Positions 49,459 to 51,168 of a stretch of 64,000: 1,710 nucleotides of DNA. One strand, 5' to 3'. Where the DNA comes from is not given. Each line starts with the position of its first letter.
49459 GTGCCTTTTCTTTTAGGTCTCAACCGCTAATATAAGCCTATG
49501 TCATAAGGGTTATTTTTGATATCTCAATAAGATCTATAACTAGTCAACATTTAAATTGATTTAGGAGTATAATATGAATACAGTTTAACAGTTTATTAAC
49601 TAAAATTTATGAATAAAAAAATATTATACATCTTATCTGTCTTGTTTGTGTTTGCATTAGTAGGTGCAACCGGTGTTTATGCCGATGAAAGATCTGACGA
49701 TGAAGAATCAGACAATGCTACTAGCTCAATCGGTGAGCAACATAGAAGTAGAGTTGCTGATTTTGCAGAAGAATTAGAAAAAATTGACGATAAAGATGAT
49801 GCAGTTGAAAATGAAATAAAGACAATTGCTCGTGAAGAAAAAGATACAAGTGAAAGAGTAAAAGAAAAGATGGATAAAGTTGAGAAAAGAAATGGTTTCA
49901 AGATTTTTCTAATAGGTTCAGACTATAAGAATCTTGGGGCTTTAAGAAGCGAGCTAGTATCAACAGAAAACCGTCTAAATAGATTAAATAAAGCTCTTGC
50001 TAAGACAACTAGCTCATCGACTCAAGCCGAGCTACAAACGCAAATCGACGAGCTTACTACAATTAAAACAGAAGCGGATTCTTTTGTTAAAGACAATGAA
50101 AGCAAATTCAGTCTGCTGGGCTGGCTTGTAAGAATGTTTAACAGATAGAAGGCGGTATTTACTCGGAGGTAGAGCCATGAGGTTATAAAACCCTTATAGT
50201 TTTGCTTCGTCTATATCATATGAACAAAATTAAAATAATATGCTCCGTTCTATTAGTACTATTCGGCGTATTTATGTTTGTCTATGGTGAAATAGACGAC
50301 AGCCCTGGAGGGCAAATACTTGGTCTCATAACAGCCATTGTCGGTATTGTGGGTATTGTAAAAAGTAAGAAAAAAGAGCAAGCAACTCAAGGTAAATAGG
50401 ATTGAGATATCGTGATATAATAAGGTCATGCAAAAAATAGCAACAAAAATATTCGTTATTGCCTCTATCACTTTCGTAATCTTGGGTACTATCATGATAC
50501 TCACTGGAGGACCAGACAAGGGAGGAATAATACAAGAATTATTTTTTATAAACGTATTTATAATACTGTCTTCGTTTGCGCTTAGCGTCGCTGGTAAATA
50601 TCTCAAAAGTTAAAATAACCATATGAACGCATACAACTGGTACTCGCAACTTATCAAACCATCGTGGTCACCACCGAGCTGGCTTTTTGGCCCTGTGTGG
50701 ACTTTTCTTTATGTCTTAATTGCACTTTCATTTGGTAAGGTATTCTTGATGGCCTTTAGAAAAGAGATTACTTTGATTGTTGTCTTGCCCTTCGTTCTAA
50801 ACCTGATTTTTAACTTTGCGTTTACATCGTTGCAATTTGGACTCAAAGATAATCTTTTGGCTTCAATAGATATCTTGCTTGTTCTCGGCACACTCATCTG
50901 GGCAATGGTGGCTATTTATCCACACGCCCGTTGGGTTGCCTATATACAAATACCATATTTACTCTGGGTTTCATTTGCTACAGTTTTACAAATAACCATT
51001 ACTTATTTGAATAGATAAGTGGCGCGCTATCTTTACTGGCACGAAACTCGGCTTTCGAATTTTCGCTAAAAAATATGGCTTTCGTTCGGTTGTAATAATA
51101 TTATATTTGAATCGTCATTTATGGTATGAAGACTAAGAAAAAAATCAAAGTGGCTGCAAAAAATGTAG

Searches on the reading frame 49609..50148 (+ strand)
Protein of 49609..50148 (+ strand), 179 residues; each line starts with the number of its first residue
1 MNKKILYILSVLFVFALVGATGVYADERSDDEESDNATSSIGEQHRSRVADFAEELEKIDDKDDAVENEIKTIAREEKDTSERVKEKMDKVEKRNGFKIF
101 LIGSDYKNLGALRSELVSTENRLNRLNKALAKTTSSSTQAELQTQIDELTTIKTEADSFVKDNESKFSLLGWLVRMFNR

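Call 3: search_protein_families(library=pfam, proteins=[window:49609-50148:+], max_evalue=0.01)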
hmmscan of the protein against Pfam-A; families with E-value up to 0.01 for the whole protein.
window:49609-50148:+ (179 aa): 0 families

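Call 59: search_protein_families(library=phrogs, proteins=[window:49609-50148:+], max_evalue=0.01)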
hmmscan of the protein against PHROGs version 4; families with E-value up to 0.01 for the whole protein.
window:49609-50148:+ (179 aa): 1 family
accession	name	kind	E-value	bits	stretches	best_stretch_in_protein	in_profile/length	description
phrog_1955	-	unknown function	0.0047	18.1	0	111-164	34-87/106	-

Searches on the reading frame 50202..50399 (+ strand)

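Call 68: search_protein_families(library=pfam, proteins=[window:50202-50399:+], max_evalue=0.001)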
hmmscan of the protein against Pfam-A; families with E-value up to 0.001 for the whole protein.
window:50202-50399:+ (65 aa): 1 family
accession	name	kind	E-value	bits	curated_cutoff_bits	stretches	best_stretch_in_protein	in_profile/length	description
PF13273.12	DUF4064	-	0.00048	20.7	32.1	0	39-60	65-86/102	Protein of unknown function (DUF4064)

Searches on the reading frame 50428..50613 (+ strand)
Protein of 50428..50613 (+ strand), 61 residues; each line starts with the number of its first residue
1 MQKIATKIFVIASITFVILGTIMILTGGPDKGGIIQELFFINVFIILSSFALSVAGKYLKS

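Call 3: search_protein_families(library=pfam, proteins=[window:50428-50613:+], max_evalue=0.01)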
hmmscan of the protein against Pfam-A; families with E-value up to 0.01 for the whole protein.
window:50428-50613:+ (61 aa): 0 families

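Call 58: find_homologous_proteins(query=window:50428-50613:+, max_evalue=10)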
Query window:50428-50613:+ (61 aa): 569 proteins with E <= 10 among 569 candidates; the best 120 are listed.
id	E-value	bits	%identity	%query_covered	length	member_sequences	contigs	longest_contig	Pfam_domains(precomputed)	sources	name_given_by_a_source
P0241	1.3e-28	114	100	100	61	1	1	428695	-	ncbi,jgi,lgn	ncbi:MAG: hypothetical protein WC631_01305 [Candidatus Paceibacterota bacterium]|jgi:hypothetical pr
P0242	1.1e-25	105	89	100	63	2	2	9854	-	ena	-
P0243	1.5e-25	105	85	100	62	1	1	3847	-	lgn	-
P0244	3.1e-25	104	84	100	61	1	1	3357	-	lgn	-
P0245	3.8e-25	104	87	100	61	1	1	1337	-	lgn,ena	-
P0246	1.2e-24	102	85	100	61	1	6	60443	-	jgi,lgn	-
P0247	1.2e-24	102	87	100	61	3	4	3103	-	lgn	-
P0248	1.3e-24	102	82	100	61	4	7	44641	-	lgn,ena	-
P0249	2.2e-24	101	85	100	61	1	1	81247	-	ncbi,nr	ncbi:MAG TPA: hypothetical protein VK153_02325 [Candidatus Paceibacterota bacterium]|nr:hypothetical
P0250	3.6e-24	101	82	100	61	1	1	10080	-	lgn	-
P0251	5.2e-24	100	80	100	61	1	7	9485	-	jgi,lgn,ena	-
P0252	1.2e-23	99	82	100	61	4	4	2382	-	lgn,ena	-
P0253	1.6e-23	99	87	98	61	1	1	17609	-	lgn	-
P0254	2.4e-23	98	82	100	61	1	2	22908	-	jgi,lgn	-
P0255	3.8e-23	97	82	98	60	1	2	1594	-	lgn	-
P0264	2.3e-14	70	65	98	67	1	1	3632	-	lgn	-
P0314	1.4e-12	64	57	100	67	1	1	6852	-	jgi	jgi:hypothetical protein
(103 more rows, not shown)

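Call 61: find_encoding_contigs(protein=P0314, flank=7000, max_places=3)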
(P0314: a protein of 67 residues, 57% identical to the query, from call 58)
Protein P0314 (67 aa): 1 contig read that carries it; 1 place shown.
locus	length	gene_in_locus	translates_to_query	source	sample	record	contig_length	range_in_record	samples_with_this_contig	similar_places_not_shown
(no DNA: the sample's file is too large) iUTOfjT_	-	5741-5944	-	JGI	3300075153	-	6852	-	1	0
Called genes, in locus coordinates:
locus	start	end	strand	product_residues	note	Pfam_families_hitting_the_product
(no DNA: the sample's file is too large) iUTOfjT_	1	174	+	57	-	?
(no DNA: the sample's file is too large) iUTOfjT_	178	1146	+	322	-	PF03773:ArsP_1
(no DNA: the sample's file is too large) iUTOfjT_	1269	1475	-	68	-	-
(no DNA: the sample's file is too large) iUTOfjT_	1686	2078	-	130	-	-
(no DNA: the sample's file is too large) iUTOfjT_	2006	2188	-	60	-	-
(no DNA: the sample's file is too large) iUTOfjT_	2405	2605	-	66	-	-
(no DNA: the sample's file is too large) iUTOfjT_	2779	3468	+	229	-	PF00106:adh_short, PF13561:adh_short_C2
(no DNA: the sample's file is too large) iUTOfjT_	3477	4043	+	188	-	PF03575:Peptidase_S51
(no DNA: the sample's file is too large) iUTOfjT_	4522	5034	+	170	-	PF13302:Acetyltransf_3, PF13420:Acetyltransf_4 (weak), PF13523:Acetyltransf_8, PF00583:Acetyltransf_1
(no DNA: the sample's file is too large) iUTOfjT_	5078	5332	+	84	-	-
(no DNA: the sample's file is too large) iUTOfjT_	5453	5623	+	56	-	-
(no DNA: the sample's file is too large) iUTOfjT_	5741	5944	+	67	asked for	-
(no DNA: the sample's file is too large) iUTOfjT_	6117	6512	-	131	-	-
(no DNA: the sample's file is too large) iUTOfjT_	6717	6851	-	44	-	?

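Call 62: find_encoding_contigs(protein=P0264, flank=7000, max_places=3)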
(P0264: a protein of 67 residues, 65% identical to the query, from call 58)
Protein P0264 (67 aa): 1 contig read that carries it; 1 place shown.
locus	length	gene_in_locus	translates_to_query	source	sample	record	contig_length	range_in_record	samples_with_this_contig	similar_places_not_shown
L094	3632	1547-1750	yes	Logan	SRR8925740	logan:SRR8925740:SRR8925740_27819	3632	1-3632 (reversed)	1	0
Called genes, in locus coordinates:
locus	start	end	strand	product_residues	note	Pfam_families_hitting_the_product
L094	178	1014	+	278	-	PF14267:DUF4357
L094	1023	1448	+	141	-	-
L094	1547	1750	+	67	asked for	-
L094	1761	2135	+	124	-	-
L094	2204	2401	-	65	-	PF00313:CSD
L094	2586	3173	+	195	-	PF00561:Abhydrolase_1 (faint), PF07819:PGAP1 (weak), PF06821:Ser_hydrolase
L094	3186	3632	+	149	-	?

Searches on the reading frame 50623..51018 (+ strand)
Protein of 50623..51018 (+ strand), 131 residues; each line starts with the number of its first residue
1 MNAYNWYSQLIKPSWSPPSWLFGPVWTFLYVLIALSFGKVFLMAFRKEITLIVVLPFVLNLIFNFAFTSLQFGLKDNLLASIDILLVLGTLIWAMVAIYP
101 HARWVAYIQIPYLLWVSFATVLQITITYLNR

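Call 3: search_protein_families(library=pfam, proteins=[window:50623-51018:+], max_evalue=0.01)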
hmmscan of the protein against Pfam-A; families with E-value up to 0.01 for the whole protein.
window:50623-51018:+ (131 aa): 1 family
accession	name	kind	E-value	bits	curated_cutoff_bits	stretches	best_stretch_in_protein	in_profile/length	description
PF03073.20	TspO_MBR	-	5.6e-30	104.4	24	1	4-128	21-144/145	TspO/MBR family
